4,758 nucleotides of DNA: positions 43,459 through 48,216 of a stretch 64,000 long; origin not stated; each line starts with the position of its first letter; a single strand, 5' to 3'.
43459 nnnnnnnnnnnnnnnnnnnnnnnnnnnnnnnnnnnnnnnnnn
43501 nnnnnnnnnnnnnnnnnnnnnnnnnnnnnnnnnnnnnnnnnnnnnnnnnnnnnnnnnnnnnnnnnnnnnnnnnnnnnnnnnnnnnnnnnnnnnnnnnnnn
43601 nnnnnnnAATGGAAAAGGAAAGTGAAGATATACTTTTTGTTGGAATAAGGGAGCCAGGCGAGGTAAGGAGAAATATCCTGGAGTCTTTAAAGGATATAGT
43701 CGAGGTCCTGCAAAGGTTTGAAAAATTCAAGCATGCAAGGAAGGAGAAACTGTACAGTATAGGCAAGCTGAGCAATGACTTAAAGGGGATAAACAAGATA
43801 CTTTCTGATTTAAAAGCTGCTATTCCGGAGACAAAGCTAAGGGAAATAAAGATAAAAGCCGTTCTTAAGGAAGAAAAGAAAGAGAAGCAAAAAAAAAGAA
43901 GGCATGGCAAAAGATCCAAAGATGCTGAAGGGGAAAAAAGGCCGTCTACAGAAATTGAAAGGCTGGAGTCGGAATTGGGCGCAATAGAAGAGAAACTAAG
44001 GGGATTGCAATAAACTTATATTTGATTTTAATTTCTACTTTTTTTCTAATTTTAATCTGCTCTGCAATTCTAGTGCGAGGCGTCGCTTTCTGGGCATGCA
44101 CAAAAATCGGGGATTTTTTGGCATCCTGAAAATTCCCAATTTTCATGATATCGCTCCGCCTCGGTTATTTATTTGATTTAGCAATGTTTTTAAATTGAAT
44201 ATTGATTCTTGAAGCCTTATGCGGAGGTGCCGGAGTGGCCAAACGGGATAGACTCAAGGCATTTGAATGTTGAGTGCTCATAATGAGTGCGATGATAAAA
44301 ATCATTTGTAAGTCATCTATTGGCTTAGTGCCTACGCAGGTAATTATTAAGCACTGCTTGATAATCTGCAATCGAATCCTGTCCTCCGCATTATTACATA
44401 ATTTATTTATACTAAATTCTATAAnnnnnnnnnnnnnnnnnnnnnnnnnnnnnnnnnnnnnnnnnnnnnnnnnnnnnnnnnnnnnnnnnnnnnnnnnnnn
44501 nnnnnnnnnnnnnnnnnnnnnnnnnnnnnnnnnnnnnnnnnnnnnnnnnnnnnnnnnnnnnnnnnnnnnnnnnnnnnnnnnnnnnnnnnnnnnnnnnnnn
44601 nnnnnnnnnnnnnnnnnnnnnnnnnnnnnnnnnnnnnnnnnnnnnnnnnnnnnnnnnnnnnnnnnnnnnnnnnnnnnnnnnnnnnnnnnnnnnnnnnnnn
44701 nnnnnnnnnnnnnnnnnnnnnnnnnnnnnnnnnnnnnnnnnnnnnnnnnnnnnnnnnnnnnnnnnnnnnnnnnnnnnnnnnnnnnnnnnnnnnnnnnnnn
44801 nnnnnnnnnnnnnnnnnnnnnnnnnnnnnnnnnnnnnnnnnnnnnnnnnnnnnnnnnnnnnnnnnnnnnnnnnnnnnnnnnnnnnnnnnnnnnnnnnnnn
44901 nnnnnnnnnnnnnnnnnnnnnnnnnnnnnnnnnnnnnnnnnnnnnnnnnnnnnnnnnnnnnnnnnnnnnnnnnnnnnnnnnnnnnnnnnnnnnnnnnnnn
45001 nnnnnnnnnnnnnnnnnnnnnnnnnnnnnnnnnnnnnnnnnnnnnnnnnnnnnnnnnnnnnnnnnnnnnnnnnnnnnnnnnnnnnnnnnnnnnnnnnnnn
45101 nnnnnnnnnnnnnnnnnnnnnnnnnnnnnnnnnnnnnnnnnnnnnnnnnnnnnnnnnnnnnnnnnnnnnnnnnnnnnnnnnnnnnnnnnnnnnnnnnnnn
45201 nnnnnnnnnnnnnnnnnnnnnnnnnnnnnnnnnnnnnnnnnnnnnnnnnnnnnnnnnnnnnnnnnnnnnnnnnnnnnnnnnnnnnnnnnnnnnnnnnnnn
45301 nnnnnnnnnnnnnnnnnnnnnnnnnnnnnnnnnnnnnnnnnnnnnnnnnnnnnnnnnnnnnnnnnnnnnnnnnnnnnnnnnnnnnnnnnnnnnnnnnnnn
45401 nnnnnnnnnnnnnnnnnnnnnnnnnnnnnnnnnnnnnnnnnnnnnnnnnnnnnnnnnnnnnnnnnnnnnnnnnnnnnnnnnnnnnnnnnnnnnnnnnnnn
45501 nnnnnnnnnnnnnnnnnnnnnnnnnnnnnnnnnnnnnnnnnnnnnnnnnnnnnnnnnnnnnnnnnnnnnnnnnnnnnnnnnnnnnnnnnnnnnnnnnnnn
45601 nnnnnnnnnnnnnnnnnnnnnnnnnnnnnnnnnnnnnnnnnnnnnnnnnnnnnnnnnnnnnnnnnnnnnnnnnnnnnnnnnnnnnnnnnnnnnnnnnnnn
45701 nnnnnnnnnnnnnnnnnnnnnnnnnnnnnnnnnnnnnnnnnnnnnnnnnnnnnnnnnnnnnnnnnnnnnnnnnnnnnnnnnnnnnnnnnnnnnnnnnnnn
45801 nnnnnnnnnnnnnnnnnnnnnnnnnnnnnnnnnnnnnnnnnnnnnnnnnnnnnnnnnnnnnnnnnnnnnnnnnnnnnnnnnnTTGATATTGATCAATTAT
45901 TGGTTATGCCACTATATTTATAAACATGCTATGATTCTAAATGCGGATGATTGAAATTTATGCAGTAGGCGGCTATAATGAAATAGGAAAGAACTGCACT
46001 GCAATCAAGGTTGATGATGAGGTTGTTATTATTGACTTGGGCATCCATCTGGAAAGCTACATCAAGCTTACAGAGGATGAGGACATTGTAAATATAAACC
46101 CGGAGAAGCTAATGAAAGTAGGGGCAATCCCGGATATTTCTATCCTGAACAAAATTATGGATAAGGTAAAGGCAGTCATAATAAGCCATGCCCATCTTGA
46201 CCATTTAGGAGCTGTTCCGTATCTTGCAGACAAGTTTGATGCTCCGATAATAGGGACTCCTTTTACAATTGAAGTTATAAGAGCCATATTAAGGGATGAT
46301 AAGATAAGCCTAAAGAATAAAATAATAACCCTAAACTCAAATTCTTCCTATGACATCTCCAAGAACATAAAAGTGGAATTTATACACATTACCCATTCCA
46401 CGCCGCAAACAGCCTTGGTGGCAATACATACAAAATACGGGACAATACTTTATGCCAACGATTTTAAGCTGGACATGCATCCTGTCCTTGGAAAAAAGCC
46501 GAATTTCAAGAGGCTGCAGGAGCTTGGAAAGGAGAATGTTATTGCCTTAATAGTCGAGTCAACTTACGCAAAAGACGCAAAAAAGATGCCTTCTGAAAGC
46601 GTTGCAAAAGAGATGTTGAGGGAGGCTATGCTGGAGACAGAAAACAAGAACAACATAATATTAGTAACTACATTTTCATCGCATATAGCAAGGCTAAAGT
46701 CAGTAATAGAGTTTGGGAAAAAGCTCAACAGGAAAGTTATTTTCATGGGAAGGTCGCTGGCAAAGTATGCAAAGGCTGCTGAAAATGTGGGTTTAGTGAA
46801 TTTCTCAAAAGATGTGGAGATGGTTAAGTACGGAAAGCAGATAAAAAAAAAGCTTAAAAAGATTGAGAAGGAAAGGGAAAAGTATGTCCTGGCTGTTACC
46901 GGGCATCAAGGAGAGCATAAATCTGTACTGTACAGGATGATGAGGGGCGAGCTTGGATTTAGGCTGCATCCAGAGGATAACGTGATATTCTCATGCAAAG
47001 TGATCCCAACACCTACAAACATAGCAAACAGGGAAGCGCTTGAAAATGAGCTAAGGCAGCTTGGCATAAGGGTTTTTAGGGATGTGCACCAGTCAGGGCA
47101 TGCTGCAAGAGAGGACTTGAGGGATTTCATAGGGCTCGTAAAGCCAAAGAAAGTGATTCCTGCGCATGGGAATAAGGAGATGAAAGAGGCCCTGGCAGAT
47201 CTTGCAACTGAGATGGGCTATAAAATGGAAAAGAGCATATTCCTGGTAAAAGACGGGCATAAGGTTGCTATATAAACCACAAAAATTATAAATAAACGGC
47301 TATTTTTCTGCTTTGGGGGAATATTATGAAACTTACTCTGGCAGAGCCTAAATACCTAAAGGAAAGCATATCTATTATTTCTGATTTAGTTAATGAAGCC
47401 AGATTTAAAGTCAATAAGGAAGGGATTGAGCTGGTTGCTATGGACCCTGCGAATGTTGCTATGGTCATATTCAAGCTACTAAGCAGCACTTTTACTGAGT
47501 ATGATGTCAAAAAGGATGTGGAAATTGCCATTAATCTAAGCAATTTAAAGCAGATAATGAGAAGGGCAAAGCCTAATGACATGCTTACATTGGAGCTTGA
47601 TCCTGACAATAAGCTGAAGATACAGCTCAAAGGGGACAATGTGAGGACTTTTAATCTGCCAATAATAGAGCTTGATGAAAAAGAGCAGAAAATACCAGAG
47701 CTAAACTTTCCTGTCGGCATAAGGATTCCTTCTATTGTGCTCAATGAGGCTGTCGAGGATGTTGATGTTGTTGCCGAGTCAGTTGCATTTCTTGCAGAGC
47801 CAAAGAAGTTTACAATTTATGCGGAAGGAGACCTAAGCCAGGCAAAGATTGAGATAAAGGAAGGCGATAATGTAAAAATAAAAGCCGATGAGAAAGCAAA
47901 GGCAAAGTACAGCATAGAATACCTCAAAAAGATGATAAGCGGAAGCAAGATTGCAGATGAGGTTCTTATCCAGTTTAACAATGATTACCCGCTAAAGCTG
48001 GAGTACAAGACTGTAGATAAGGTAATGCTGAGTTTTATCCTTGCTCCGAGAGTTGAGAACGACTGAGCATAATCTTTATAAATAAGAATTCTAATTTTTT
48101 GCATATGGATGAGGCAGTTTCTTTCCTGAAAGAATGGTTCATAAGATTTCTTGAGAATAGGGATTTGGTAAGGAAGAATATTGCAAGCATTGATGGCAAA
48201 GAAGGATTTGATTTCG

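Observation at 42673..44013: Translationally coupled operon of three paralogous coiled-coil proteins sharing a novel ~70-aa module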

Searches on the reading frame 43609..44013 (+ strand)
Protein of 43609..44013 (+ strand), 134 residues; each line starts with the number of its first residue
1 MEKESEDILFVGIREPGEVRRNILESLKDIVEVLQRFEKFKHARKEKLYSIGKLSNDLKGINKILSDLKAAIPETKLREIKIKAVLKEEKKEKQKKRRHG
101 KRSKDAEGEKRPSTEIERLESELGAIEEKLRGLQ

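Call 3: search_protein_families(library=pfam, proteins=[window:43609-44013:+], max_evalue=10)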
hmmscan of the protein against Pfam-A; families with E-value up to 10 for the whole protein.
window:43609-44013:+ (134 aa): 5 families
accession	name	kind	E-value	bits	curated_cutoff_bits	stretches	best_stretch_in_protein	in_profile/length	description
PF09177.16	STX6_10_61_N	-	0.015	16.3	29.4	1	18-75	5-67/99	Syntaxin 6/10/61, N-terminal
PF04513.17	Baculo_PEP_C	-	0.025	15.1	38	1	22-74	49-103/140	Baculovirus polyhedron envelope protein, PEP, C terminus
PF14931.11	IFT20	-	0.059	14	27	1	33-127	17-106/119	Intraflagellar transport complex B, subunit 20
PF10198.14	Ada3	-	1.1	9.8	24.5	1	22-104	36-107/127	Histone acetyltransferases subunit 3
PF03263.19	Cucumo_2B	-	1.3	10.2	27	1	84-123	13-49/95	Cucumovirus protein 2B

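Call 4: search_protein_families(library=ncbifam, proteins=[window:43609-44013:+], max_evalue=10)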
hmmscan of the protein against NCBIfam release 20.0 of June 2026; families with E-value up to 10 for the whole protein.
window:43609-44013:+ (134 aa): 5 families
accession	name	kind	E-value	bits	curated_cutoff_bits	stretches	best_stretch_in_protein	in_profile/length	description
NF052383.1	ATPase_KamC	equivalog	0.003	16.4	300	1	21-92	60-132/508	lysine 5,6-aminomutase reactivase ATPase KamC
NF041244.1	IglI_fam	subfamily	0.0053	16.7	100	1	26-108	108-188/290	type VI secretion system protein IglI family protein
NF045487.1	ASRP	equivalog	0.014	14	300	1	19-131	325-439/593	archaea-specific SMC-related protein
TIGR02978.1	phageshock_pspC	equivalog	0.27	11.1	104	1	85-132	56-102/121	envelope stress response membrane protein PspC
NF052612.1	sll0565_fam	equivalog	0.5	10.8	50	1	62-130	4-71/106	sll0565 family protein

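Call 12: find_homologous_proteins(query=window:43609-44010:+, max_evalue=0.01)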
Query window:43609-44010:+ (134 aa): 101 proteins with E <= 0.01 among 305 candidates.
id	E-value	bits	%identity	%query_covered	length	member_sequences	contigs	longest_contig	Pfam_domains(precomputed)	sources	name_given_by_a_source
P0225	2.2e-72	259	100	100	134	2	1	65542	-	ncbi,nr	ncbi:hypothetical protein HYU50_02415 [Candidatus Woesearchaeota archaeon]|nr:hypothetical protein [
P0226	1.6e-55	204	78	100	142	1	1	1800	-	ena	-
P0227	2.4e-55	204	80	100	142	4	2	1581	-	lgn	-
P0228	4.9e-54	199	79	100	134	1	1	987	-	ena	-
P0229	7.0e-54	199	79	100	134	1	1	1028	-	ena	-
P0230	7.1e-54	199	78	100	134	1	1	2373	-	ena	-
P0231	3.4e-53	197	78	100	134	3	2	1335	-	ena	-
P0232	4.0e-52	193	77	100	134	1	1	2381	-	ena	-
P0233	6.1e-52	193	77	100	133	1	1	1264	-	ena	-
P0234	2.4e-50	188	74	100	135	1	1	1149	-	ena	-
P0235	1.1e-49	185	75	100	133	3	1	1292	-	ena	-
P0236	2.4e-49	184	75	100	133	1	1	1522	-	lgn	-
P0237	3.9e-49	184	75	100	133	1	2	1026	-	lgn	-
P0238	7.6e-49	183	75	100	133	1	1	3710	-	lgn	-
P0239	7.7e-46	173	68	100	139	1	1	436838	-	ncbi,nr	ncbi:hypothetical protein HYU09_03045 [Candidatus Woesearchaeota archaeon]|nr:hypothetical protein [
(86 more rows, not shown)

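Call 29: search_solved_structures(query=A3, max_evalue=10, show_alignments=2)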
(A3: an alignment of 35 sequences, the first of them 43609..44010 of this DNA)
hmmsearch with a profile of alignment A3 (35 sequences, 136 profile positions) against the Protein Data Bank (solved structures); distinct sequences matched with E-value up to 10: 8.
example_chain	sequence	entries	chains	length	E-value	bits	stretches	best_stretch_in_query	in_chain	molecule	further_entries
4ydh_A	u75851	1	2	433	0.0029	21.1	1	17-78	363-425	Formin-like protein 1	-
6nro_A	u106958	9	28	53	0.76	13.3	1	52-79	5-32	Human parainfluenza virus type 3 fusion glycoprotein N-terminal heptad repeat domain | Fusion glycoprotein F0 | Fusion glycoprotein F1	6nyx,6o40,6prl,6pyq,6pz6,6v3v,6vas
7zc6_C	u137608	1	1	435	0.8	13.2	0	26-79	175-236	RnfC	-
3k1i_C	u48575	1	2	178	0.82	13.2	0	33-72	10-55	Putative uncharacterized protein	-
1g6u_A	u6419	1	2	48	0.9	13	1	114-135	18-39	DOMAIN SWAPPED DIMER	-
4jpb_B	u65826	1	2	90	1.3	12.5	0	17-39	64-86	Methyl-accepting chemotaxis protein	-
6lea_C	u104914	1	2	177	1.3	12.5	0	41-72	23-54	Uncharacterized protein HP_1076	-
6nyk_A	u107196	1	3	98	4.5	10.8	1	16-75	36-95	Design construct XAX_GGDQ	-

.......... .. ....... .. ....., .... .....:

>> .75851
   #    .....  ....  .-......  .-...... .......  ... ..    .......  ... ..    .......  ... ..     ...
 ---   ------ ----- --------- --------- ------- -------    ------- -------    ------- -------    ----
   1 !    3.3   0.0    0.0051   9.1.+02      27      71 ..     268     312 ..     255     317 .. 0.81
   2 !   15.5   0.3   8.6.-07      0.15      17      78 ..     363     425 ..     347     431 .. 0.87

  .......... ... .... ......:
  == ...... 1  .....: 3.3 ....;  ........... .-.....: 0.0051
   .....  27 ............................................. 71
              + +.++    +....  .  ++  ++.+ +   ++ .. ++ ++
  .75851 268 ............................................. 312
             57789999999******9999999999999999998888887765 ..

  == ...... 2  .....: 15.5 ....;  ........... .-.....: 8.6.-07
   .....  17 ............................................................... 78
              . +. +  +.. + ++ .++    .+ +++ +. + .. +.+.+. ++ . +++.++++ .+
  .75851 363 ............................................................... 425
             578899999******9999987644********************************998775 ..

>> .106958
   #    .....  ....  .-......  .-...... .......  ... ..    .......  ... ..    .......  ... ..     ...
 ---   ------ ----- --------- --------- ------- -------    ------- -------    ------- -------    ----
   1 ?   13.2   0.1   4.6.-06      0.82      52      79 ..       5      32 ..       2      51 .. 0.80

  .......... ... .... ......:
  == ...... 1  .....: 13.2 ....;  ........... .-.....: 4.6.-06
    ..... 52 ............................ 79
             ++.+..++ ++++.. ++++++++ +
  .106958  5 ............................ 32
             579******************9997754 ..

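Call 38: search_protein_families(library=pfam, alignment_id=A3, max_evalue=0.5)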
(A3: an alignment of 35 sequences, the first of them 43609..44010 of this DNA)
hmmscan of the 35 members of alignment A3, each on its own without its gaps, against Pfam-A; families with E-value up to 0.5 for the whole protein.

A. member 1, window:43609-44010:+ (134 aa): 3 families
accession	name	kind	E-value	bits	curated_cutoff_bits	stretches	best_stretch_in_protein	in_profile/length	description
PF09177.16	STX6_10_61_N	-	0.015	16.3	29.4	1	18-75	5-67/99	Syntaxin 6/10/61, N-terminal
PF04513.17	Baculo_PEP_C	-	0.025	15.1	38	1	22-74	49-103/140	Baculovirus polyhedron envelope protein, PEP, C terminus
PF14931.11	IFT20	-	0.059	14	27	1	33-127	17-106/119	Intraflagellar transport complex B, subunit 20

B. families by the number of members that match (of 35 scanned): 123 families (the first 25 are shown)
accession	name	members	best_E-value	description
PF14931.11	IFT20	16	5.3e-05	Intraflagellar transport complex B, subunit 20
PF07160.18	SKA1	13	0.00034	Spindle and kinetochore-associated protein 1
PF25009.1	DUF7785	11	0.0014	Domain of unknown function (DUF7785)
PF04108.17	ATG17_like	10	0.00022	Autophagy protein ATG17-like domain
PF09177.16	STX6_10_61_N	9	0.00038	Syntaxin 6/10/61, N-terminal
PF00435.27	Spectrin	9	0.0091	Spectrin repeat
PF04513.17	Baculo_PEP_C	9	0.015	Baculovirus polyhedron envelope protein, PEP, C terminus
PF13339.11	AATF-Che1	6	0.0014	Apoptosis antagonizing transcription factor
PF13863.11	DUF4200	6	0.0027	Domain of unknown function (DUF4200)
PF02465.23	FliD_N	5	0.04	Flagellar hook-associated protein 2 N-terminus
PF16740.10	SKA2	4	0.0044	Spindle and kinetochore-associated protein 2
PF09969.14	DUF2203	4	0.0064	Uncharacterized conserved protein (DUF2203)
PF12325.13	TMF_TATA_bd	4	0.017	TATA element modulatory factor 1 TATA binding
PF25434.1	NUCB1_N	4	0.017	NUCB1-like, N-terminal domain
PF05659.16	RPW8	4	0.02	Arabidopsis broad-spectrum mildew resistance protein RPW8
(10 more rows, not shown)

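Call 44: predict_structure(alignment_id=A3)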
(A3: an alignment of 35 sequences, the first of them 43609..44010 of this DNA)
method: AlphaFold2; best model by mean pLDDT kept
length: 134 residues; sequences in the alignment: 35
mean_pLDDT: 74.2   pTM: 0.33
mean pLDDT of the five models: 74.2, 71.8, 71.6, 70.6, 70.5
residues with pLDDT >= 90: 47; 70-90: 31; 50-70: 40; < 50: 16
segments of 3 or more residues with pLDDT < 50: 1-3, 99-111
pLDDT, mean of each block of 10 residues (from residue 1): 54 77 94 95 96 97 92 62 53 50 39 70 86 74
secondary structure, 60 per line:
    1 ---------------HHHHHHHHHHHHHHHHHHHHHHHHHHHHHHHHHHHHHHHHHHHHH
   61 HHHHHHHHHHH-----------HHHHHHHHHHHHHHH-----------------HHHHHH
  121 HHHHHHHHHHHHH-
elements in order: H16-71 H83-97 H115-133

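Call 64: fold_search(model_id=the predicted structure, library=pdb)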
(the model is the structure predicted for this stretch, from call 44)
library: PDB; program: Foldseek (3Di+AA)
matches with E <= 10: 0; with E <= 0.001: 0
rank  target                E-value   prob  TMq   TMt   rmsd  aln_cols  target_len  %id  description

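Call 68: search_protein_families(library=phrogs, proteins=[window:43609-44010:+], max_evalue=0.1)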
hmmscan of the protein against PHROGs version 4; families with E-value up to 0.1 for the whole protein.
window:43609-44010:+ (134 aa): 1 family
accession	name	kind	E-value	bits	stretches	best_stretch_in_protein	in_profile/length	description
phrog_4012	-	unknown function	0.04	15.1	1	28-90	88-154/211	-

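Call 69: search_protein_families(library=padloc, proteins=[window:43609-44010:+], max_evalue=0.1)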
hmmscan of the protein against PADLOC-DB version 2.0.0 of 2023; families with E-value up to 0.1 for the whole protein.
window:43609-44010:+ (134 aa): 1 family
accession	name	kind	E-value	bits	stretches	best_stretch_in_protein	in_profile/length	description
PDLC02730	PbeC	-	0.0014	15.4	1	18-122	373-478/651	PbeC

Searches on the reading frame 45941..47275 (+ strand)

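Call 20: search_protein_families(library=pfam, proteins=[window:45941-47275:+], max_evalue=0.001)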
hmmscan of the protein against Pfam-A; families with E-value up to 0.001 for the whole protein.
window:45941-47275:+ (444 aa): 4 families
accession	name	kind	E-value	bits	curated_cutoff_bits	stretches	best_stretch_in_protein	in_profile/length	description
PF22505.1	RNase_J_b_CASP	-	2e-23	83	27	1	240-360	4-117/126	Ribonuclease J, beta-CASP domain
PF00753.33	Lactamase_B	-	1.9e-13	51.3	22.7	1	17-175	6-150/196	Metallo-beta-lactamase superfamily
PF07521.17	RMMBL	-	4e-12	46.4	21.6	1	382-428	11-59/63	Zn-dependent metallo-hydrolase RNA specificity domain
PF12706.13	Lactamase_B_2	-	1e-08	35.5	27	1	73-176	28-144/200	Beta-lactamase superfamily domain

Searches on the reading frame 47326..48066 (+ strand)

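Call 20: search_protein_families(library=pfam, proteins=[window:47326-48066:+], max_evalue=0.001)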
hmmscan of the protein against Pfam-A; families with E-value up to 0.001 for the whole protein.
window:47326-48066:+ (246 aa): 4 families
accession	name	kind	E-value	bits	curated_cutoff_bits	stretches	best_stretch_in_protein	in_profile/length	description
PF00705.23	PCNA_N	-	2.2e-16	60.2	20.3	1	5-100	6-102/127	Proliferating cell nuclear antigen, N-terminal domain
PF02747.20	PCNA_C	-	2.3e-13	50.9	23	1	122-241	1-127/128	Proliferating cell nuclear antigen, C-terminal domain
PF02144.21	Rad1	-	8.5e-06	25.5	24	1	23-219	23-247/257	Repair protein Rad1/Rec1/Rad17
PF04139.18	Rad9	-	7.4e-05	22.8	25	1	14-171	4-173/253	Rad9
